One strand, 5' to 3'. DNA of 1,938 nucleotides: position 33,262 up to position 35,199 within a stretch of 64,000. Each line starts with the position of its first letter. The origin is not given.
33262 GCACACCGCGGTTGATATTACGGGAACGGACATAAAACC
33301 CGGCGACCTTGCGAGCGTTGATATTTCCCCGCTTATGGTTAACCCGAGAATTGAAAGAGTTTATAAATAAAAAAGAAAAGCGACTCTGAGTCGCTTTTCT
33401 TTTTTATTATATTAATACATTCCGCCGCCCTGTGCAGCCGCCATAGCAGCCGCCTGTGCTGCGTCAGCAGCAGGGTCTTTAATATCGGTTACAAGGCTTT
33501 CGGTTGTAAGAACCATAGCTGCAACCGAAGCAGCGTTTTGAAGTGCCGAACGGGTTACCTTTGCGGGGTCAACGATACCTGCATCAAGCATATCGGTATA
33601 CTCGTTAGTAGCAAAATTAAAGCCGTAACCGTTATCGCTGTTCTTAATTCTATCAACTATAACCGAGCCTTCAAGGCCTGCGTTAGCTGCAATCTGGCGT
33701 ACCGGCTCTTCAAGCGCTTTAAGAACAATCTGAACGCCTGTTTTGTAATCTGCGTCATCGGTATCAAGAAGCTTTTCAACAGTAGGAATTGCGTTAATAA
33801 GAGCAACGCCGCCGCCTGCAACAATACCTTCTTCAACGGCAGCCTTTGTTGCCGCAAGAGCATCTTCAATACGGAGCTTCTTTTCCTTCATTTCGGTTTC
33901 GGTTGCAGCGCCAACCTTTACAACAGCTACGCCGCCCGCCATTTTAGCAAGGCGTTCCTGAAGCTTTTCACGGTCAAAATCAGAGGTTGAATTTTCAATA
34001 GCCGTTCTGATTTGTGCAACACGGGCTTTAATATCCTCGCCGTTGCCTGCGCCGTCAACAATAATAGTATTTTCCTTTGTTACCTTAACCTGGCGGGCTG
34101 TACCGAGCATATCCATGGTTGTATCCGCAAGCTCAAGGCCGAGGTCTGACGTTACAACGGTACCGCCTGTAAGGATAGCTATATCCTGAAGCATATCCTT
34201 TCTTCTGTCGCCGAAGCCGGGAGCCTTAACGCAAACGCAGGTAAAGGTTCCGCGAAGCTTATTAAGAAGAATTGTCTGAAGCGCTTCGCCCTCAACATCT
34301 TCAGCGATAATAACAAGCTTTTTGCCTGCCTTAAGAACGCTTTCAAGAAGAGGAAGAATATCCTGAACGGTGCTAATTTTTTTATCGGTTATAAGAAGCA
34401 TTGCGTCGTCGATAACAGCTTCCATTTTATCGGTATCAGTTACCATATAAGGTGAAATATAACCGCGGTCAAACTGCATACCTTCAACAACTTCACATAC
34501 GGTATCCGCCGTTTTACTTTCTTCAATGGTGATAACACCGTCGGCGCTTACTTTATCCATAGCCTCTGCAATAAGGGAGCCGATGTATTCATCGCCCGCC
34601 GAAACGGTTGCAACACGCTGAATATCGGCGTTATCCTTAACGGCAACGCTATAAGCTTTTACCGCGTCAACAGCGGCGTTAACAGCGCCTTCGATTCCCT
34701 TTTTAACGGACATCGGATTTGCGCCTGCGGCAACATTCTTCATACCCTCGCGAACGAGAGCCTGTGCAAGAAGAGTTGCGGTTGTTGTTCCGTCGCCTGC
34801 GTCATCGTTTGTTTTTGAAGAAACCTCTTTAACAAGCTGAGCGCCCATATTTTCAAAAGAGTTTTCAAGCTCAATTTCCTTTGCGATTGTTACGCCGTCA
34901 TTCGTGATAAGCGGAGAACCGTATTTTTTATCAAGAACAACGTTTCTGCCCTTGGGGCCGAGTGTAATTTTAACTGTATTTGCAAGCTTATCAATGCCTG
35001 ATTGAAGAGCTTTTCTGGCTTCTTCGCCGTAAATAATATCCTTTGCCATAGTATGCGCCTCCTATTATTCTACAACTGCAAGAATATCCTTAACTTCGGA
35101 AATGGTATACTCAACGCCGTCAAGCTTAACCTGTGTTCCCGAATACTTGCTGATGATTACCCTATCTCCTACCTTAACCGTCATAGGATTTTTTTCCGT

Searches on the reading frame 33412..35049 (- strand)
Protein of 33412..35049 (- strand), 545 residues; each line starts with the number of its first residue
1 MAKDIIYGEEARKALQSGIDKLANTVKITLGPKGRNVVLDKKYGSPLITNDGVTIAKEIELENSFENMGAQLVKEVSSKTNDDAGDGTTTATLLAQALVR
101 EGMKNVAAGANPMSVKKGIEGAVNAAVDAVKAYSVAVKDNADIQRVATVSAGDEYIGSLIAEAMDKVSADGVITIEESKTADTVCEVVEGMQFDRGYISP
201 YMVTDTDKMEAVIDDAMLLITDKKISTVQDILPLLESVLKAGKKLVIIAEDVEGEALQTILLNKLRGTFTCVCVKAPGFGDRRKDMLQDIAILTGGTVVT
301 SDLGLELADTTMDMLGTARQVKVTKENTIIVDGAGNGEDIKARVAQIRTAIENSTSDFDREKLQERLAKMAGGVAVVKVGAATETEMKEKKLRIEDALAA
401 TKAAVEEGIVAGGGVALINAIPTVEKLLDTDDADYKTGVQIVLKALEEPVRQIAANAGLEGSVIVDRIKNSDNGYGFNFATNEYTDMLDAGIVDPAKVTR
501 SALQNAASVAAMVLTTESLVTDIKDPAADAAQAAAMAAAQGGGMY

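Call 55: search_protein_families(library=pfam, proteins=[window:33412-35049:-], max_evalue=0.00001)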
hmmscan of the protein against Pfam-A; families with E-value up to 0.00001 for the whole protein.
window:33412-35049:- (545 aa): 1 family
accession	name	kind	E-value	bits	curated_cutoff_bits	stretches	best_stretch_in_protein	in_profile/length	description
PF00118.29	Cpn60_TCP1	-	6.1e-77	259.8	34.3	1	22-522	1-488/490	TCP-1/cpn60 chaperonin family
